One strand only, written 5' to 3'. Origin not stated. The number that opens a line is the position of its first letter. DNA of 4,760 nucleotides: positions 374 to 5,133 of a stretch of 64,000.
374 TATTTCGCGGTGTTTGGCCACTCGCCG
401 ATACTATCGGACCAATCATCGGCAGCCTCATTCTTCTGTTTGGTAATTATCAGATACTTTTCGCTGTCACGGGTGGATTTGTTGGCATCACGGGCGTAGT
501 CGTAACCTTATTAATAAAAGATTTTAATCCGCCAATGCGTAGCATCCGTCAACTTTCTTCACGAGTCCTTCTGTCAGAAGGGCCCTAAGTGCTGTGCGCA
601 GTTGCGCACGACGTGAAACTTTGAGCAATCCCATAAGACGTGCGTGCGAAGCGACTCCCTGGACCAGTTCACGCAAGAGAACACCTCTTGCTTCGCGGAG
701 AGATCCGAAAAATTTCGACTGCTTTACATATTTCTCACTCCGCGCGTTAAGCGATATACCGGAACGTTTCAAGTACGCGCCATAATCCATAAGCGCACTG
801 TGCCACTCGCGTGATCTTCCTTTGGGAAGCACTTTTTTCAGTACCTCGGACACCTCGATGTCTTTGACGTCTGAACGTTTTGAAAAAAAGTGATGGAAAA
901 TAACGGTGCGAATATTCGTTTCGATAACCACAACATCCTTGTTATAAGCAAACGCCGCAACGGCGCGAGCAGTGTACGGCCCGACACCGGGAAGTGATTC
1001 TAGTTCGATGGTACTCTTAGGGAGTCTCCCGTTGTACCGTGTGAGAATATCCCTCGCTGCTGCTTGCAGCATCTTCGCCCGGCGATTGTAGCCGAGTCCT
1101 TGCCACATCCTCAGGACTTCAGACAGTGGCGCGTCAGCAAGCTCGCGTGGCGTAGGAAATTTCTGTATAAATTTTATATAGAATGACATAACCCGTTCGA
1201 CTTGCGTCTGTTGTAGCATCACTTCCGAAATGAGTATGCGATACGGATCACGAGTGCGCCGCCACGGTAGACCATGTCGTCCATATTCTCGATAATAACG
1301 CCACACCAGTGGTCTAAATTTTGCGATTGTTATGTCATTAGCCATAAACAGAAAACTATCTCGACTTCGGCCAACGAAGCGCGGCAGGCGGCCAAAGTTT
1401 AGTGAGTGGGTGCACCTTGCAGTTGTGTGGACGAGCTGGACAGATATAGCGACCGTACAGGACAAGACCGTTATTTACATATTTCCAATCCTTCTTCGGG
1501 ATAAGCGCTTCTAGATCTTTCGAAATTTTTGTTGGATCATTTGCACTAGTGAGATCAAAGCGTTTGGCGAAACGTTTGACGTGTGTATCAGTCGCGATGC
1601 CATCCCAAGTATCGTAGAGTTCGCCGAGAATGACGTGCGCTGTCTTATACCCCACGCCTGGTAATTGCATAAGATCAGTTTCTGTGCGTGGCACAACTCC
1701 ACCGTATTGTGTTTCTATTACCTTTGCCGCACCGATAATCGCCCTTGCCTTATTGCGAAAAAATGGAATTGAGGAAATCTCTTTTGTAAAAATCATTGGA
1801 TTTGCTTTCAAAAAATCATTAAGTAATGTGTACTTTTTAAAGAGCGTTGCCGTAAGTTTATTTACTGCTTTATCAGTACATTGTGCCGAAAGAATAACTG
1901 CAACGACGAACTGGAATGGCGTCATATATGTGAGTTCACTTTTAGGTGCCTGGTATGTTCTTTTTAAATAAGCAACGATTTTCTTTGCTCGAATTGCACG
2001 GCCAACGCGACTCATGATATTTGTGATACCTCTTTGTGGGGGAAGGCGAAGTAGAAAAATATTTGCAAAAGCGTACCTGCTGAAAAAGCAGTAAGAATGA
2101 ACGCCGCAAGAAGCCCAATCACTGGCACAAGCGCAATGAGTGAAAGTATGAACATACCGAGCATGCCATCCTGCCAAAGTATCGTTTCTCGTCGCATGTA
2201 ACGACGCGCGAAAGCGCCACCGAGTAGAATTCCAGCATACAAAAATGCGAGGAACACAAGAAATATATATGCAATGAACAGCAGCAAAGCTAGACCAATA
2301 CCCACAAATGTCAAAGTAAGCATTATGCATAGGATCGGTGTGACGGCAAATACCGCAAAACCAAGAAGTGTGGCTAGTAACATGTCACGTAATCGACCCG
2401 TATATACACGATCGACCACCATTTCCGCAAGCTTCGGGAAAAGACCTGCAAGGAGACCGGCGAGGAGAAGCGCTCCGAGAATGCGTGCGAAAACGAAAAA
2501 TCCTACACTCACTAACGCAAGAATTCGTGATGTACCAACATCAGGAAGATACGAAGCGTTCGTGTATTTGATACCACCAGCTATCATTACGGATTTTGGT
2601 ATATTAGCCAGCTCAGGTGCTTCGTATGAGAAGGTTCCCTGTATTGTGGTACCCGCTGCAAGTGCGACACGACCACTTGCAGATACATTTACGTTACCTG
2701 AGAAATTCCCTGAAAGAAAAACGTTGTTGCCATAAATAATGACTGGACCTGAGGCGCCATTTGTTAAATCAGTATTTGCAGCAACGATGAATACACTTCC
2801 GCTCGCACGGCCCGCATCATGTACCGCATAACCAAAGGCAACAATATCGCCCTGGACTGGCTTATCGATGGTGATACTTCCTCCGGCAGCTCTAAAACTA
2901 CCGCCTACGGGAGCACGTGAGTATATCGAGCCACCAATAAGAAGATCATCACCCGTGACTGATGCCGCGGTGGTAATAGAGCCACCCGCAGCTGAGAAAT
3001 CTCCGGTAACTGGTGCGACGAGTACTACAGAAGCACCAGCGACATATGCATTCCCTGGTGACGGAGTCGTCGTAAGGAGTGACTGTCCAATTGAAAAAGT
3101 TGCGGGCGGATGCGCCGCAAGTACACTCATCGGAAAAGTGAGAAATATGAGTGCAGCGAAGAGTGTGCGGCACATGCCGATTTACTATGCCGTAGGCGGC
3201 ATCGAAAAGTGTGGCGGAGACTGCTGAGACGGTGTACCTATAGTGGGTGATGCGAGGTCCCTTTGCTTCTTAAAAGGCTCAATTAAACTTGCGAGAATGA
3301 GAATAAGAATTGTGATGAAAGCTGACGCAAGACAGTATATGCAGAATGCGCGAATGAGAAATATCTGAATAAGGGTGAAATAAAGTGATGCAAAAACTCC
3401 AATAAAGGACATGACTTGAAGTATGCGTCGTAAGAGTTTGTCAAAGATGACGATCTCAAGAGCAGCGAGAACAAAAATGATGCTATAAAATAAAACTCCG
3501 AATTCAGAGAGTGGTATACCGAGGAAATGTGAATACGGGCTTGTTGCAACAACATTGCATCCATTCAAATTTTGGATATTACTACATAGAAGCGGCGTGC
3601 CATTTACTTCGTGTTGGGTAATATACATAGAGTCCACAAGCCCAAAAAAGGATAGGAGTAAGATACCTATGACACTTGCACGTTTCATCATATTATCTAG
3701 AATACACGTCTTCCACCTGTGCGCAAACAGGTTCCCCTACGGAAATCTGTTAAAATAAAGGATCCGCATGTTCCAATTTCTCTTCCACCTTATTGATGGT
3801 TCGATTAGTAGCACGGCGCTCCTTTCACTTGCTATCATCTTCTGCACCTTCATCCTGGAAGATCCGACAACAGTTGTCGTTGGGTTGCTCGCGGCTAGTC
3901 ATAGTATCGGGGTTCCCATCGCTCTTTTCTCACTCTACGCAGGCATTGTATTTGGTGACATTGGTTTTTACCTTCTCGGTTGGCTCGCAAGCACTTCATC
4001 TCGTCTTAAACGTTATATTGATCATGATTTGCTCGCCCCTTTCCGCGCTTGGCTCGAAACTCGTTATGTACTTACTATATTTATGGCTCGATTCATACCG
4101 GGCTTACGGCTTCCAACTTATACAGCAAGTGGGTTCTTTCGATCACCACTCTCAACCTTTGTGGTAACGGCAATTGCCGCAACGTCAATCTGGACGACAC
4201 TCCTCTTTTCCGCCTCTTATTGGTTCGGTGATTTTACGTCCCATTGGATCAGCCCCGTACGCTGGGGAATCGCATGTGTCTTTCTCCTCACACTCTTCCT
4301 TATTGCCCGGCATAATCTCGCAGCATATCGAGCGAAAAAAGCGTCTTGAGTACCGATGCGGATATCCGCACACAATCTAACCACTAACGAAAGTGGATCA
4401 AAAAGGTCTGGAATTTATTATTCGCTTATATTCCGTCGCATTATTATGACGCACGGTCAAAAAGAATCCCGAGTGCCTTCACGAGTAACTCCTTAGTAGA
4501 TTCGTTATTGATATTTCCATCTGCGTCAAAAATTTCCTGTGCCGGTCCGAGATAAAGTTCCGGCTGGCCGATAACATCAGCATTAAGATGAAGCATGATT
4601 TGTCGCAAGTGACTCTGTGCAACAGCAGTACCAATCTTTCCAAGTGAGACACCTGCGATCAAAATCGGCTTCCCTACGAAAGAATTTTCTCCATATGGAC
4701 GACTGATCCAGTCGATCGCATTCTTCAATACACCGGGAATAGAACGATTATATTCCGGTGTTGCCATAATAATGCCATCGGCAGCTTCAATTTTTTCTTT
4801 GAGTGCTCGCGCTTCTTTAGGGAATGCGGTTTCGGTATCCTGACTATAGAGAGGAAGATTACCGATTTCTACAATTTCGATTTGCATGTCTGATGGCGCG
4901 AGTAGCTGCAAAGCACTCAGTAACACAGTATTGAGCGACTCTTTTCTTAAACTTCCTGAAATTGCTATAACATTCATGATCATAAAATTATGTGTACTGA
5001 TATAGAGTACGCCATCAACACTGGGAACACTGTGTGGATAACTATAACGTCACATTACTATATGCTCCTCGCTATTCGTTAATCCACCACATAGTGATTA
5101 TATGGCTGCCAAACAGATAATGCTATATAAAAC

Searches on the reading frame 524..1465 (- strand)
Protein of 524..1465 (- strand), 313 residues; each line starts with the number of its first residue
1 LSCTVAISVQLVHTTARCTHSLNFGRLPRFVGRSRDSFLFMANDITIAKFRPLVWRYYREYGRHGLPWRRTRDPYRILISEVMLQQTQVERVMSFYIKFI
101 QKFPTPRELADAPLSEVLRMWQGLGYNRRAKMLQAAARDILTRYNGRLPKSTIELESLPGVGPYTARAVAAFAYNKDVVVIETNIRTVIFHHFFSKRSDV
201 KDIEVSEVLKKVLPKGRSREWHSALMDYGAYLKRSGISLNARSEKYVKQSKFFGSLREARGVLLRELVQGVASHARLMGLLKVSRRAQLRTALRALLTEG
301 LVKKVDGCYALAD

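Call 39: search_protein_families(library=pfam, proteins=[window:524-1465:-], max_evalue=0.001)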
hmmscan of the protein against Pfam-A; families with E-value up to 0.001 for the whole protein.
window:524-1465:- (313 aa): 2 families
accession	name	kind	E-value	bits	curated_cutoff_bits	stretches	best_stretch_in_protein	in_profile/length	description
PF00730.31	HhH-GPD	-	2.3e-17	63.7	26.2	1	79-214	1-107/108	HhH-GPD superfamily base excision DNA repair protein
PF00633.29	HHH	-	1.5e-08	34.5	24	1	143-172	1-30/30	Helix-hairpin-helix motif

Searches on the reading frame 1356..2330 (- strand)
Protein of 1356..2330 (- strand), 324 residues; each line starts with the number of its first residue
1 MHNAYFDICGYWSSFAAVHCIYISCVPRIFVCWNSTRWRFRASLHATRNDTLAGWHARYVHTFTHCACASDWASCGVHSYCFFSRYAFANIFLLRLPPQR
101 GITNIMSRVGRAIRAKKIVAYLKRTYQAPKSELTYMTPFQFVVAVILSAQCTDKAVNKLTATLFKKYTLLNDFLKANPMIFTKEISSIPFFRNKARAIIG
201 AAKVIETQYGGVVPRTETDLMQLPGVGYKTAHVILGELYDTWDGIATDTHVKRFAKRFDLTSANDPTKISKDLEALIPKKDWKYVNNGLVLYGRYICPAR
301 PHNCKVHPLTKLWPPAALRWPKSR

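Call 39: search_protein_families(library=pfam, proteins=[window:1356-2330:-], max_evalue=0.001)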
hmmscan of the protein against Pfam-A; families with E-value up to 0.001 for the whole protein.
window:1356-2330:- (324 aa): 2 families
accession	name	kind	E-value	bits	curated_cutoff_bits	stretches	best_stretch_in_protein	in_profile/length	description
PF00730.31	HhH-GPD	-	1.1e-17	64.8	26.2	1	143-278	1-107/108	HhH-GPD superfamily base excision DNA repair protein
PF00633.29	HHH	-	5.4e-07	29.6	24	1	209-235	2-28/30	Helix-hairpin-helix motif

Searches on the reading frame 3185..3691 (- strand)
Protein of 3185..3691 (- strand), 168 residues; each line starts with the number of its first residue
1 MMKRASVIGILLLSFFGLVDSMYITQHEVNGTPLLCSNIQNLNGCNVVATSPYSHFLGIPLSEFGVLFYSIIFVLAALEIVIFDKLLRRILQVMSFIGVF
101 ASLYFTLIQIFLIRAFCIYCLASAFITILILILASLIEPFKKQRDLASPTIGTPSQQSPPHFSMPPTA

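Call 39: search_protein_families(library=pfam, proteins=[window:3185-3691:-], max_evalue=0.001)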
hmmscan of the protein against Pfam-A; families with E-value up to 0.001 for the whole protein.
window:3185-3691:- (168 aa): 1 family
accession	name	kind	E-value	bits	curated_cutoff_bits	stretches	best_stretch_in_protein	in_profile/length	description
PF07884.19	VKOR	-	1.6e-26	93.5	27.5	1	10-134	3-133/134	Vitamin K epoxide reductase family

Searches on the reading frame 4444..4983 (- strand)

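Call 39: search_protein_families(library=pfam, proteins=[window:4444-4983:-], max_evalue=0.001)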
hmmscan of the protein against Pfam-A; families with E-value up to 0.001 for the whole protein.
window:4444-4983:- (179 aa): 2 families
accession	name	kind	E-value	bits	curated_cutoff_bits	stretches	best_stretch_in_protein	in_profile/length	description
PF03358.20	FMN_red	-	1.6e-42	145.1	24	1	3-147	1-149/152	NADPH-dependent FMN reductase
PF02525.22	Flavodoxin_2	-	1.4e-09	38.4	27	1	3-96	1-106/198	Flavodoxin-like fold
